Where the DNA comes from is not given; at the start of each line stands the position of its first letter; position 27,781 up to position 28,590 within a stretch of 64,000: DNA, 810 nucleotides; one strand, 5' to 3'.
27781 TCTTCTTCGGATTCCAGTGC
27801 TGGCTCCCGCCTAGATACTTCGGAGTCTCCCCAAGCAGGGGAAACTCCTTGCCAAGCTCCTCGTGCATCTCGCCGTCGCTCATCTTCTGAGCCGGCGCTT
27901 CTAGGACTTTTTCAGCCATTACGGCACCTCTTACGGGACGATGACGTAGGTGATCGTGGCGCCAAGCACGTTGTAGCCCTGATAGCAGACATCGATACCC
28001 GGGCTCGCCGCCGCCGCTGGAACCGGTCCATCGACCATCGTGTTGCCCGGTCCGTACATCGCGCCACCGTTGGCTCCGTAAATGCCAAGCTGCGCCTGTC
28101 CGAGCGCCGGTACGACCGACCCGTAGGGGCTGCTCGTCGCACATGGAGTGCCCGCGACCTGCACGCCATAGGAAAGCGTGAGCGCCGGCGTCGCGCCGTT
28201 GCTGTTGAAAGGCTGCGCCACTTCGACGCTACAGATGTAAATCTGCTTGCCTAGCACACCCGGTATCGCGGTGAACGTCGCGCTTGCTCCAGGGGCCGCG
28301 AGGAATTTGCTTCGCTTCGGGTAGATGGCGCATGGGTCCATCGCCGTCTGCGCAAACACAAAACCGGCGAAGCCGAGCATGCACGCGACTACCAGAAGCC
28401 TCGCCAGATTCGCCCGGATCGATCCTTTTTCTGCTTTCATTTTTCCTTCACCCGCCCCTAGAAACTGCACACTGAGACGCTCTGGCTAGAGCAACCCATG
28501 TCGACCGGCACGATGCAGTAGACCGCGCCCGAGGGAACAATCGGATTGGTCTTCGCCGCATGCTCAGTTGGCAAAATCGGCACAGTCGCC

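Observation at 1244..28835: Sec-type signal peptides, Pro-Thr linkers and Cys-rich termini on at least nine proteins inside a phage late/structural operon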

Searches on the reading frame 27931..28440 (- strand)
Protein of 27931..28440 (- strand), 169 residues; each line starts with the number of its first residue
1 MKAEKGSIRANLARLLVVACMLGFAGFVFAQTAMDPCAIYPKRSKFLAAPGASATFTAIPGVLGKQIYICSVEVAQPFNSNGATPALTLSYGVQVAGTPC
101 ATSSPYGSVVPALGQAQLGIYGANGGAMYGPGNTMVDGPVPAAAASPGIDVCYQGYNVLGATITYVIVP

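Call 4: search_protein_families(library=pfam, proteins=[window:27931-28440:-], max_evalue=0.01)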
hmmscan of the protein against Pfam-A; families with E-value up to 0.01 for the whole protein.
window:27931-28440:- (169 aa): 0 families

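Call 11: search_protein_families(library=phrogs, proteins=[window:27931-28440:-], max_evalue=0.05)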
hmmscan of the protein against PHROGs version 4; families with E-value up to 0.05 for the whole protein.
window:27931-28440:- (169 aa): 0 families

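Call 80: find_homologous_proteins(query=window:27931-28440:-)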
Query window:27931-28440:- (169 aa): 10 proteins with E <= 0.001 among 327 candidates.
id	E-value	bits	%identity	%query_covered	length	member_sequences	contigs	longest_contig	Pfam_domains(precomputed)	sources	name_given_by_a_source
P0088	2.6e-103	361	100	100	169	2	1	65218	-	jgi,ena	jgi:hypothetical protein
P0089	1.5e-85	303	84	100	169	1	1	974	-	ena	-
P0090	1.3e-78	281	81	100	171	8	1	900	-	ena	-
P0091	7.3e-50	187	63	100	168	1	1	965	-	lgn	-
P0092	4.5e-37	146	55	100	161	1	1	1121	-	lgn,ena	-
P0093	1.1e-31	128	50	98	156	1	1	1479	-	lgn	-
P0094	6.5e-31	125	49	99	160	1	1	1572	-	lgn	-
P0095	2.1e-29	121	48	96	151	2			-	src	-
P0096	2.1e-22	98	43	98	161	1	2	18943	-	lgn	-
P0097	2.2e-16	78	43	83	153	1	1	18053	-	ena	-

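Call 90: search_protein_representatives(alignment_id=A5)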
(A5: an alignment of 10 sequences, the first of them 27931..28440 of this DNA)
Query: 10 sequences, 159 profile positions. Proteins with E-value up to 0.001 (for the whole library): 126; up to 1e-10: 28; up to 1e-30: 8. The best 126 are listed.
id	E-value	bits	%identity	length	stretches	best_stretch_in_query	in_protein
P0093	2.4e-54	199.7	-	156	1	4-159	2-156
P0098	1.7e-51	190.4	-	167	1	1-159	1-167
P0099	6.0e-46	172.4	-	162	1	4-158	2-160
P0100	1.2e-41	158.4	-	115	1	1-114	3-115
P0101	2.2e-38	147.8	-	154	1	10-158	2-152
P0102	8.3e-36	139.4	-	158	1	13-157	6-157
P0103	5.2e-33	130.3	-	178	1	1-158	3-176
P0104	4.5e-32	127.3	-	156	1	10-157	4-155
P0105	2.6e-29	118.3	-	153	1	1-157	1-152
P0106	5.4e-29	117.3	-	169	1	26-158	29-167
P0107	6.8e-27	110.4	-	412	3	12-158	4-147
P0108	4.8e-23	97.9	-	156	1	14-158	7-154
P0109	2.0e-22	95.9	-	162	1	14-157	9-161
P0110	1.8e-21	92.8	-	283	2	10-158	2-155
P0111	9.4e-20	87.2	-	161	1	13-157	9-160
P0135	1.0e-06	44.9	-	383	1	25-159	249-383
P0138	4.5e-06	42.8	-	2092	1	24-157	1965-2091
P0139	4.8e-06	42.7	-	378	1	23-157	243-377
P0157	3.6e-05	39.8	-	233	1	30-157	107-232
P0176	1.1e-04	38.2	-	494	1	25-157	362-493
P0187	2.9e-04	36.9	-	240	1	21-157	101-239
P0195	4.5e-04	36.3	-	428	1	30-157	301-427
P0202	5.1e-04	36.1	-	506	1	33-157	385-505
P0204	5.5e-04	36.0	-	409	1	32-157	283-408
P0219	9.9e-04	35.2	-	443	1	25-157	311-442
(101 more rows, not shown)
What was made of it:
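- The F/I domain family is large, and the origin of most of its members is unknown (call 90).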

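Call 94: find_related_loci(query=A5, collection=viral_contigs, flank=8000)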
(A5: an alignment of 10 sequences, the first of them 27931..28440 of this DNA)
Query A5 (169 aa) in viral_contigs; peptide patterns used: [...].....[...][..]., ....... (x = any residue, [..] = any of these).
104 stretches matched a pattern, but none encodes a relative of the query by tblastn (E <= 1e-3).

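Call 101: find_related_loci(query=A5, collection=metagenome_contigs, flank=10000)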
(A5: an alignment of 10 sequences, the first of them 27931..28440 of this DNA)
Query A5 (169 aa) in metagenome_contigs; peptide patterns used: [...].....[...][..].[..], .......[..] (x = any residue, [..] = any of these).
523 stretches matched a pattern; 4 encode a relative of the query (tblastn E <= 1e-3); 4 distinct loci.
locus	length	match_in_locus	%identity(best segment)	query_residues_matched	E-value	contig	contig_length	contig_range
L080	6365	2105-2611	98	1-169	8e-108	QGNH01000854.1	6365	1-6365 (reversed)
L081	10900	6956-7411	48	1-166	2e-39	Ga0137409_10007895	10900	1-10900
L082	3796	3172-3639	42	4-166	1e-23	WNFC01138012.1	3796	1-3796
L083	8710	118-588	41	4-166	4e-23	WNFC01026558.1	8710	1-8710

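Call 103: search_protein_families(library=phrogs, proteins=[P0139, P0157, P0187, P0195, P0204, P0219, P0202, P0138, P0176, P0135], max_evalue=0.001)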
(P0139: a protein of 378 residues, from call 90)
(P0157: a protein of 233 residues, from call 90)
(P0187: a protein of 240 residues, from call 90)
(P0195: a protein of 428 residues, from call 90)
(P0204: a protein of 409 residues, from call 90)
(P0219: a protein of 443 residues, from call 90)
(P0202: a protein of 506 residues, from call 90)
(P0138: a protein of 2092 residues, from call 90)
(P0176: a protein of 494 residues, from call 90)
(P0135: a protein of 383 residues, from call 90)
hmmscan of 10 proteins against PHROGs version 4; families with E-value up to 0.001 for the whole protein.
P0139 (378 aa): 0 families

P0157 (233 aa): 0 families

P0187 (240 aa): 0 families

P0195 (428 aa): 0 families

P0204 (409 aa): 0 families

P0219 (443 aa): 0 families

P0202 (506 aa): 0 families

P0138 (2092 aa): 0 families

P0176 (494 aa): 0 families

P0135 (383 aa): 0 families

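Call 104: search_protein_families(library=pfam, proteins=[P0139, P0157, P0187, P0195, P0204, P0219, P0202, P0138, P0176, P0135], max_evalue=0.001)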
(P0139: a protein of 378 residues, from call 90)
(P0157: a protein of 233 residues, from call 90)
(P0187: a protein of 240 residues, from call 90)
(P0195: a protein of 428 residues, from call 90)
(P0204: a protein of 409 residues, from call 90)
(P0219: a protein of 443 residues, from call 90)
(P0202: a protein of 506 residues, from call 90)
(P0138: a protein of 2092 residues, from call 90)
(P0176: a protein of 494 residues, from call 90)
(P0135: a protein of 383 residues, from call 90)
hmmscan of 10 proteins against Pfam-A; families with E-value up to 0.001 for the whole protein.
P0139 (378 aa): 0 families

P0157 (233 aa): 0 families

P0187 (240 aa): 0 families

P0195 (428 aa): 0 families

P0204 (409 aa): 0 families

P0219 (443 aa): 0 families

P0202 (506 aa): 0 families

P0138 (2092 aa): 0 families

P0176 (494 aa): 0 families

P0135 (383 aa): 0 families
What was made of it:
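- Tried and rejected: PHROG and Pfam scans of ten long F-domain proteins, meant to show a canonical tail-fibre N-domain: no hits (calls 103, 104).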

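Call 108: search_solved_structures(query=A5, max_evalue=10)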
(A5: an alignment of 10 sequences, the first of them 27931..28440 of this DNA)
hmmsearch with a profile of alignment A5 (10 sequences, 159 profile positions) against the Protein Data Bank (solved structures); distinct sequences matched with E-value up to 10: 3.
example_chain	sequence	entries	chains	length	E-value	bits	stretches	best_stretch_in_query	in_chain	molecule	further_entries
6v39_h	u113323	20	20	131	0.018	18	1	41-87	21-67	30S ribosomal protein S8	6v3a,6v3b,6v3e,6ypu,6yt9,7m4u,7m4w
3mcr_A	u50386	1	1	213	0.091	15.7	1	99-138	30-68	NADH dehydrogenase, subunit C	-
1n9g_A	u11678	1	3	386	1.3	12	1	6-101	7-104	2,4-dienoyl-CoA reductase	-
